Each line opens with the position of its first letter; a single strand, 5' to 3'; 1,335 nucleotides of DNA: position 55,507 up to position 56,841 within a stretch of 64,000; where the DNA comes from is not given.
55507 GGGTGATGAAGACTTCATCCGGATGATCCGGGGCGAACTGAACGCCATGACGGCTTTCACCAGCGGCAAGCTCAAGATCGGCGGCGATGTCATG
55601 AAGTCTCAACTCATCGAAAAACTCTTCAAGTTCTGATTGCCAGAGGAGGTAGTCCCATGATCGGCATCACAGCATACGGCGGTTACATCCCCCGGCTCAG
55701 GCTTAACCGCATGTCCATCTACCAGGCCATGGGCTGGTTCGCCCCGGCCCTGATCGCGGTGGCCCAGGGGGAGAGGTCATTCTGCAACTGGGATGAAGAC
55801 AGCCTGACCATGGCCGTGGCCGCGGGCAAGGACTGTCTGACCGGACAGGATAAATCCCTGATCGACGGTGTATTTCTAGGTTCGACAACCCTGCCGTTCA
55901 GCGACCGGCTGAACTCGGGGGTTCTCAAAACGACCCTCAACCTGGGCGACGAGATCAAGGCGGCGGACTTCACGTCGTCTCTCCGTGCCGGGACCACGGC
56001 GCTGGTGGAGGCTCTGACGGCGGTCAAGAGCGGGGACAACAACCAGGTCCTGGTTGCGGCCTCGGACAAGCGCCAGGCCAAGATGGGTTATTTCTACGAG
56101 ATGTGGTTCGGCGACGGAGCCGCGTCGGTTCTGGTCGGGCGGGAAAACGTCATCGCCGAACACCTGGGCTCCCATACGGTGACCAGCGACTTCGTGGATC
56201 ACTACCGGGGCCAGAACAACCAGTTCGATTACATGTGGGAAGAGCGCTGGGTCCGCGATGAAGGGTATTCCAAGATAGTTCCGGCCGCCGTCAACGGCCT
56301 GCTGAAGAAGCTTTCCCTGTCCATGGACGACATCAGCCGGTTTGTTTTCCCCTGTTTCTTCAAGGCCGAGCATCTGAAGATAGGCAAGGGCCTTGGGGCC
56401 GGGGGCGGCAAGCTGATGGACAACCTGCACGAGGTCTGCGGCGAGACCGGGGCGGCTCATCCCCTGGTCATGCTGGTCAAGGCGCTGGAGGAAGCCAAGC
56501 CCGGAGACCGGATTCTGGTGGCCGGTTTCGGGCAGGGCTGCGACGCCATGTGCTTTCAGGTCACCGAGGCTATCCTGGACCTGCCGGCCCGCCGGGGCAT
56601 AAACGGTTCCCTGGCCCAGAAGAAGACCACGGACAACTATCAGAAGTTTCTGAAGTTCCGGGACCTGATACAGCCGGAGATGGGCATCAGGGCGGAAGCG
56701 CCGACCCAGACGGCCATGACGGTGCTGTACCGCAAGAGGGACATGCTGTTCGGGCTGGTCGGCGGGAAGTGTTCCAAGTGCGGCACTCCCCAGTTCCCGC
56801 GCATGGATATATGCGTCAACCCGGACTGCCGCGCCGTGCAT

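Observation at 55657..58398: Four-domain fusion in which the HMG-CoA-synthase-like domain appears to have lost its Glu/Cys/His catalytic residues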

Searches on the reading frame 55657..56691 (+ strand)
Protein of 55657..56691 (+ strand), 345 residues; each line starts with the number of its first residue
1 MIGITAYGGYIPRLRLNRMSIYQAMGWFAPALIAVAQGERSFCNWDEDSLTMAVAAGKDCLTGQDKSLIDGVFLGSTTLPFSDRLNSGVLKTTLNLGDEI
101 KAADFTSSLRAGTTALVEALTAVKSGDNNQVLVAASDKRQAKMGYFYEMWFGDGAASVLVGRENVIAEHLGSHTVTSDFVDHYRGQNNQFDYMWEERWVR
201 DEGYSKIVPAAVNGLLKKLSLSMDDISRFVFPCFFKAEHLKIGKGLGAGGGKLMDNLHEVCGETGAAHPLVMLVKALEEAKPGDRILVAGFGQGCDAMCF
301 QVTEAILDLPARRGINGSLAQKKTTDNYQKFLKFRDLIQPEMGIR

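Call 31: list_cluster_members(proteins=[P0124, P0133, P0150, P0160, P0171, P0196, P0204, P0221, P0245, P0262])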
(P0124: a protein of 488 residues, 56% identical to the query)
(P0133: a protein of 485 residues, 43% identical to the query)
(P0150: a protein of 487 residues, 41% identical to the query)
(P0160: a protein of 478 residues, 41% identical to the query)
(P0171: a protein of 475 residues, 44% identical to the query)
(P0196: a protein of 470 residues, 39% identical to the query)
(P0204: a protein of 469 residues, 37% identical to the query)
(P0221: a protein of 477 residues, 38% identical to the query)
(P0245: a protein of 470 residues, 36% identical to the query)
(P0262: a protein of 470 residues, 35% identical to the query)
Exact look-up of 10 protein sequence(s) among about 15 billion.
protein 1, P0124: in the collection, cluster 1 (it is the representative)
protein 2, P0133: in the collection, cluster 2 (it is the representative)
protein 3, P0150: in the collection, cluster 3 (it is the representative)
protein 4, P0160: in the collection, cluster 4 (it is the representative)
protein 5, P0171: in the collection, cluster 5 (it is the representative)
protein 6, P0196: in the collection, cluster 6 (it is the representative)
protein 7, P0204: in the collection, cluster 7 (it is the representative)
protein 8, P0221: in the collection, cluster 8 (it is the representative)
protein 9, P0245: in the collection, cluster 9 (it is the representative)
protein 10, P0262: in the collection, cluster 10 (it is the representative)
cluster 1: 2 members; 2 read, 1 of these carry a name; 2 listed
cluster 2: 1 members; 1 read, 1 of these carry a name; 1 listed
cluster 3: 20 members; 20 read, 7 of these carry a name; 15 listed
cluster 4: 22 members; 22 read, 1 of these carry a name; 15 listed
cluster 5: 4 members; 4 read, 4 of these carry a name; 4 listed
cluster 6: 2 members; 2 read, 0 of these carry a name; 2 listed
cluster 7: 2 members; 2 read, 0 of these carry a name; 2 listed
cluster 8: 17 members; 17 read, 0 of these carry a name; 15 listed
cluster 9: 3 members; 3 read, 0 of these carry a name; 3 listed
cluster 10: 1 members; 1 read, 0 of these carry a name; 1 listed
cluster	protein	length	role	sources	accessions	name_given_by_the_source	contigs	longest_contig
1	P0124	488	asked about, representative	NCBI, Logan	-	-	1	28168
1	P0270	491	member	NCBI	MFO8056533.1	MAG: 3-oxoacyl-[acyl-carrier-protein] synthase III C-terminal domain-containing protein ...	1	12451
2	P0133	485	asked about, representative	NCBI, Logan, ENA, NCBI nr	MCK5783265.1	MAG: hypothetical protein KAH06_02380 [Desulfobacterales bacterium] | hypothetical protein [Desulfobacterales bacterium]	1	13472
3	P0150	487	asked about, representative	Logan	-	-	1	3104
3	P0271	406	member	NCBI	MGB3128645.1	MAG: 3-oxoacyl-[acyl-carrier-protein] synthase III C-terminal domain-containing protein, ...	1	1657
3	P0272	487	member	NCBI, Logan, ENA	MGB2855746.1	MAG: OB-fold domain-containing protein [Dehalococcoidia bacterium]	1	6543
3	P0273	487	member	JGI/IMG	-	hydroxymethylglutaryl-CoA synthase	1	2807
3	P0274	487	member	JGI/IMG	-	hydroxymethylglutaryl-CoA synthase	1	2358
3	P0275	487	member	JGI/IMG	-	hydroxymethylglutaryl-CoA synthase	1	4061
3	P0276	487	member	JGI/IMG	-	hydroxymethylglutaryl-CoA synthase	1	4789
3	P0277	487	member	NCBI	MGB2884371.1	MAG: OB-fold domain-containing protein [Dehalococcoidia bacterium]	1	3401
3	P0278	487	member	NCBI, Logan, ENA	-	-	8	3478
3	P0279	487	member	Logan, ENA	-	-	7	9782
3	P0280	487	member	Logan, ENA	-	-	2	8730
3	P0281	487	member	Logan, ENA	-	-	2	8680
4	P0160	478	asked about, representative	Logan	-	-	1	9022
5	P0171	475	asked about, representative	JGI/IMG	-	3-hydroxy-3-methylglutaryl CoA synthase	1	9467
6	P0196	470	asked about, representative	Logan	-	-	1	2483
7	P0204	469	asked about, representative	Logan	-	-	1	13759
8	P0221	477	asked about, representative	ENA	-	-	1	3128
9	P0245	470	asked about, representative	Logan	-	-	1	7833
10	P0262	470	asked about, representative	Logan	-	-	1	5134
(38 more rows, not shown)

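Call 74: search_protein_families(library=pfam, proteins=[P0131, P0163, P0121, P0209, P0229], max_evalue=0.001)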
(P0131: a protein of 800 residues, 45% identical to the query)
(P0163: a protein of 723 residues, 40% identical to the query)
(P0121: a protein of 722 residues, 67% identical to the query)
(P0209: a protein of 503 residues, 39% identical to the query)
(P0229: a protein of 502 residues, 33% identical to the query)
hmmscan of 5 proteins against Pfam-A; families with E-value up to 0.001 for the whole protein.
P0131 (800 aa): 6 families
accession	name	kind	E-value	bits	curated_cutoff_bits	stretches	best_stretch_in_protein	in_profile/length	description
PF00106.31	adh_short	-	9.3e-37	126.8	26.6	1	507-695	1-179/195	short chain dehydrogenase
PF13561.12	adh_short_C2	-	4.9e-25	88.9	27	1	517-699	7-177/236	Enoyl-(Acyl carrier protein) reductase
PF08659.16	KR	-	4.7e-21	76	22.6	1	509-684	3-168/180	KR domain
PF01796.24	OB_ChsH2_C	-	1.6e-08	34.7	27.1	1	404-458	8-65/65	ChsH2, C-terminal OB-fold domain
PF08541.16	ACP_syn_III_C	-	6.2e-06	26.7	26.6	1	219-299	5-86/90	3-Oxoacyl-[acyl-carrier-protein (ACP)] synthase III C terminal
PF12172.15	zf-ChsH2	-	3.6e-05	23.9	23.2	1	366-391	9-34/37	ChsH2, rubredoxin-like zinc ribbon domain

P0163 (723 aa): 4 families
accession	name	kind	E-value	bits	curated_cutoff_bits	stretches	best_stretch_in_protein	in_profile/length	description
PF02222.28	ATP-grasp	-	4.4e-22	79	27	1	363-490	2-130/179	ATP-grasp domain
PF01568.27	Molydop_binding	-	1.7e-19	70.3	26.8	1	624-709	25-108/110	Molydopterin dinucleotide binding domain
PF08541.16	ACP_syn_III_C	-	4e-08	33.7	26.6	1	209-289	1-81/90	3-Oxoacyl-[acyl-carrier-protein (ACP)] synthase III C terminal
PF08545.16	ACP_syn_III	-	0.00037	20.8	24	0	104-157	9-65/80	3-Oxoacyl-[acyl-carrier-protein (ACP)] synthase III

P0121 (722 aa): 5 families
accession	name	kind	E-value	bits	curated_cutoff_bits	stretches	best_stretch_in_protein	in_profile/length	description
PF02036.22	SCP2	-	1.3e-35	122.1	21.3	2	508-596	12-100/101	SCP-2 sterol transfer family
PF14864.11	Alkyl_sulf_C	-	1.4e-13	51.6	27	2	495-598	12-115/125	Alkyl sulfatase C-terminal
PF08541.16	ACP_syn_III_C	-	1.2e-10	41.8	26.6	1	216-294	1-80/90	3-Oxoacyl-[acyl-carrier-protein (ACP)] synthase III C terminal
PF01796.24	OB_ChsH2_C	-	5.7e-08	33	27.1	1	420-461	24-65/65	ChsH2, C-terminal OB-fold domain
PF08545.16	ACP_syn_III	-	3.3e-05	24.1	24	1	103-164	1-65/80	3-Oxoacyl-[acyl-carrier-protein (ACP)] synthase III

P0209 (503 aa): 2 families
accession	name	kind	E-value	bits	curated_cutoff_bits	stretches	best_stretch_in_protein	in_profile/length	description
PF01796.24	OB_ChsH2_C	-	2.1e-09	37.6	27.1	1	422-479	5-65/65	ChsH2, C-terminal OB-fold domain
PF12172.15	zf-ChsH2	-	2.8e-05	24.2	23.2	1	384-409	8-31/37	ChsH2, rubredoxin-like zinc ribbon domain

P0229 (502 aa): 3 families
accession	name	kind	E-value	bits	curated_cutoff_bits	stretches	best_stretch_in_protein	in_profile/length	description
PF01796.24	OB_ChsH2_C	-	3.2e-09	37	27.1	1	417-471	8-65/65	ChsH2, C-terminal OB-fold domain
PF08541.16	ACP_syn_III_C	-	5.9e-07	30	26.6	1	226-305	1-81/90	3-Oxoacyl-[acyl-carrier-protein (ACP)] synthase III C terminal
PF12172.15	zf-ChsH2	-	0.00019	21.6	23.2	1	377-406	9-37/37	ChsH2, rubredoxin-like zinc ribbon domain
